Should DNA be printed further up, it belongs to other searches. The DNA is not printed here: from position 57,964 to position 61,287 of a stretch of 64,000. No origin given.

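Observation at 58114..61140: Two complete PilB/GspE secretion-ATPase modules are fused in a single 1008-aa polypeptide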

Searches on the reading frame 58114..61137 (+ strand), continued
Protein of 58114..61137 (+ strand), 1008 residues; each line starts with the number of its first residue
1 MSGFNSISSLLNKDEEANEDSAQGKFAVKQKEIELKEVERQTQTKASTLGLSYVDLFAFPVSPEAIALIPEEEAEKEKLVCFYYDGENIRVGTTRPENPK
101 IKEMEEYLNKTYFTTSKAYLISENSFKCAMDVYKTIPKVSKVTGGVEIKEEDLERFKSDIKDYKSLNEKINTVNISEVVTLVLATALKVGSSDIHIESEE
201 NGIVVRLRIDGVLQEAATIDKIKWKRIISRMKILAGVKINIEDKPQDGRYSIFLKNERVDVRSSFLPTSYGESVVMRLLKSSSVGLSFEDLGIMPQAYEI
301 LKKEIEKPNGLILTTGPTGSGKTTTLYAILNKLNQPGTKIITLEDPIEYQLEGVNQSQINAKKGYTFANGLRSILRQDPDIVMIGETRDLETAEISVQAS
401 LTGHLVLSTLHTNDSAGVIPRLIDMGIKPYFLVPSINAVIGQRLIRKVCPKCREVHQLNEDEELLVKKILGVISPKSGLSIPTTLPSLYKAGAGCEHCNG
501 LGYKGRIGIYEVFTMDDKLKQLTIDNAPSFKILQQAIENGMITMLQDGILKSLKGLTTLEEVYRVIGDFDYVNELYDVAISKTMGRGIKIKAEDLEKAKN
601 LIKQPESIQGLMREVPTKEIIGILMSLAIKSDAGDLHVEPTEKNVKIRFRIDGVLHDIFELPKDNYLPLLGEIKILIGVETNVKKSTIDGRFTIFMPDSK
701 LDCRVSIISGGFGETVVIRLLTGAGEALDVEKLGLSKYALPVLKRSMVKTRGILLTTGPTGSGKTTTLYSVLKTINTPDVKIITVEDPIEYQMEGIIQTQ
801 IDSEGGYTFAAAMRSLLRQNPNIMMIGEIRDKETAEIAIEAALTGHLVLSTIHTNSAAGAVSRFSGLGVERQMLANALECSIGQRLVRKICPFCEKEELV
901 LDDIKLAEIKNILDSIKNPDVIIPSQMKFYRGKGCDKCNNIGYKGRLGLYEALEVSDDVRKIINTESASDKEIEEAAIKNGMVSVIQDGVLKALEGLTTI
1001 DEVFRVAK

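Call 38: find_encoding_contigs(protein=P0136, flank=10000, max_places=1)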
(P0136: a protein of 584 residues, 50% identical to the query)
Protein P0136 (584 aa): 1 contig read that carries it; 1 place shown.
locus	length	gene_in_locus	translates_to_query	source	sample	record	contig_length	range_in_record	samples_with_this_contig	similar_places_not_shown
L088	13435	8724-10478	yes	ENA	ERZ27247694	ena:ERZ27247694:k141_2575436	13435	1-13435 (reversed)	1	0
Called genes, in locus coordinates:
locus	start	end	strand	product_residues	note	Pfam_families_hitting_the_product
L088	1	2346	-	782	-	?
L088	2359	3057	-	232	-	PF00551:Formyl_trans_N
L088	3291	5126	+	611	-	PF13385:Laminin_G_3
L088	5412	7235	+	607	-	PF06480:FtsH_ext (weak), PF20720:nSTAND3 (faint), PF00004:AAA, PF17862:AAA_lid_3, PF01434:Peptidase_M41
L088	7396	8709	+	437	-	-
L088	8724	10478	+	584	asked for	PF00437:T2SSE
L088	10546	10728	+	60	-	-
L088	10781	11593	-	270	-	-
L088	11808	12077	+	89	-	-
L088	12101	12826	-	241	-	-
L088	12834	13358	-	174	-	PF02367:TsaE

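Call 44: search_solved_structures(query=window:58114-61137:+, max_evalue=1e-20)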
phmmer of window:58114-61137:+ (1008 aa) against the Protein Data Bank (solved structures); distinct sequences matched with E-value up to 1e-20: 20.
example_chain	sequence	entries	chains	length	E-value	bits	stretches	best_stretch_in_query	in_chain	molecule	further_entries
3jc8_Ba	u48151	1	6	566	3.9e-107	362.9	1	24-563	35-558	Type IV-A pilus assembly ATPase PilB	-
5tsg_B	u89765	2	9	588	4.8e-104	352.6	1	42-566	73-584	Type IV pilus biogenesis ATPase PilB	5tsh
6olj_C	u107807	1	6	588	1e-103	351.5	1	42-566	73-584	Type IV pilus biogenesis ATPase PilB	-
5zfr_A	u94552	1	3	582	2e-102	347.3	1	46-566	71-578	Type IV pilus biogenesis ATPase PilB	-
4pht_A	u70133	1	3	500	4.4e-102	346.1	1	163-464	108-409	General secretory pathway protein E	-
6f8l_G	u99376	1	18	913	8.1e-101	341.9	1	39-563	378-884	Type IV pilus assembly protein PilF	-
4ksr_A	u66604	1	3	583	1e-100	341.6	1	165-565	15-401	Type II secretion system protein E, Hemolysin-coregulated protein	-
4kss_A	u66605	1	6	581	1.1e-100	341.5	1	165-464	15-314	Type II secretion system protein E, hemolysin-coregulated protein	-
1p9r_A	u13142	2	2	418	1.2e-100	341.4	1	159-564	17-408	General secretion pathway protein E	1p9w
5oiu_A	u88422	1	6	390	3.2e-97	330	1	179-563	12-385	Type IV pilus assembly protein PilF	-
5it5_F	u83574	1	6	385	3.5e-97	329.9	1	180-563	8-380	ATP binding motif-containing protein PilF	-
6ejf_A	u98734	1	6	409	3.7e-97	329.8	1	180-563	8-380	Type IV pilus assembly protein PilF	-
5zfq_A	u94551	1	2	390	4.2e-34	121.2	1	286-439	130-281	Twitching motility pilus retraction protein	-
6ojx_A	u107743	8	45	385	4.9e-34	120.9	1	286-440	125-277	Twitching motility pilus retraction ATPase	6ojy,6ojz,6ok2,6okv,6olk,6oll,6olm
3jvu_A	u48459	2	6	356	3.7e-33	118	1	179-449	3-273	Twitching mobility protein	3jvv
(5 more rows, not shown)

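Call 46: find_encoding_contigs(protein=P0137, flank=8000, max_places=1)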
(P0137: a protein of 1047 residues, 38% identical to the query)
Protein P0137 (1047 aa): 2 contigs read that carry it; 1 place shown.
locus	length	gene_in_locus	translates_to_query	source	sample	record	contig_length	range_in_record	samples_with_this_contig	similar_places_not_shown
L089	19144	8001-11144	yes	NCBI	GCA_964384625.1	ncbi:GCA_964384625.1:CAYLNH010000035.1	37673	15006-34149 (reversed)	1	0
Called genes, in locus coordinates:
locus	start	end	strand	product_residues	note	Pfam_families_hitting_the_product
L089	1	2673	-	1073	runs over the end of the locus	PF06452:CBM9_1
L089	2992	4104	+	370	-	PF01168:Ala_racemase_N, PF00842:Ala_racemase_C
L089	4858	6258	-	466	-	PF00884:Sulfatase, PF01663:Phosphodiest (faint), PF02995:DUF229 (faint), PF16347:SGSH_C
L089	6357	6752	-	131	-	-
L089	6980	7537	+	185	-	PF07638:Sigma70_ECF, PF04542:Sigma70_r2, PF08281:Sigma70_r4_2, PF04545:Sigma70_r4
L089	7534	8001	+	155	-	PF13490:zf-HC2 (weak), PF12728:HTH_17 (weak)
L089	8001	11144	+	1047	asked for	PF00482:T2SSF (weak), PF13191:AAA_16 (faint), PF00482:T2SSF, PF00437:T2SSE, PF13401:AAA_22 (faint), PF20720:nSTAND3 (faint), PF25199:nSTAND_NTPase5 (faint), PF00437:T2SSE, +1 more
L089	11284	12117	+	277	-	-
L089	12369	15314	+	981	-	-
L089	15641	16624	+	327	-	PF20030:bpMoxR, PF07726:AAA_3, PF07728:AAA_5, PF17863:AAA_lid_2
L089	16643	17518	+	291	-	PF01882:DUF58, PF13519:VWA_2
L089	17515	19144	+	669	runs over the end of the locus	PF07584:BatA (weak), PF13519:VWA_2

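Call 47: find_encoding_contigs(protein=P0126, flank=8000, max_places=1)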
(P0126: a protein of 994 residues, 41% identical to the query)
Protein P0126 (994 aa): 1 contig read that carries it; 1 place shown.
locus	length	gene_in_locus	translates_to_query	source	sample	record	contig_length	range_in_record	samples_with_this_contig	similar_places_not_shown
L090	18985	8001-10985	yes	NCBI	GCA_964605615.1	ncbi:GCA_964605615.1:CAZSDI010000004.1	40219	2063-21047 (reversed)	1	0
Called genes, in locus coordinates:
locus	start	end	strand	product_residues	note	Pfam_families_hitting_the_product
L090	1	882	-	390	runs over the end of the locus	-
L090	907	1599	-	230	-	-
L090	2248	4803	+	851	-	PF20720:nSTAND3 (faint), PF17871:AAA_lid_9, PF00004:AAA, PF07724:AAA_2, PF07728:AAA_5, PF10431:ClpB_D2-small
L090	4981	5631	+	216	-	PF07690:MFS_1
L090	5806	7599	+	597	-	PF14716:HHH_8, PF14520:HHH_5 (weak), PF14792:DNA_pol_B_palm (weak), PF14791:DNA_pol_B_thumb, PF02811:PHP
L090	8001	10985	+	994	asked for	PF00437:T2SSE, PF25199:nSTAND_NTPase5 (faint), PF00004:AAA (faint), PF13173:AAA_14 (faint), PF13401:AAA_22 (faint), PF13604:AAA_30 (faint), PF20720:nSTAND3 (faint), PF00437:T2SSE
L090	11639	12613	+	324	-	PF05496:RuvB_N, PF00004:AAA, PF07728:AAA_5 (weak), PF17864:AAA_lid_4, PF05491:WHD_RuvB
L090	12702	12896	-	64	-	-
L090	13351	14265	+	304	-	PF02899:Phage_int_SAM_1, PF13102:Phage_int_SAM_5, PF13495:Phage_int_SAM_4, PF00589:Phage_integrase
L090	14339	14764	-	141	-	-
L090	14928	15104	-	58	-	-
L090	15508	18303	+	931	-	PF00133:tRNA-synt_1, PF01406:tRNA-synt_1e (faint), PF09334:tRNA-synt_1g, PF13603:tRNA-synt_1_2, PF00133:tRNA-synt_1, PF08264:Anticodon_1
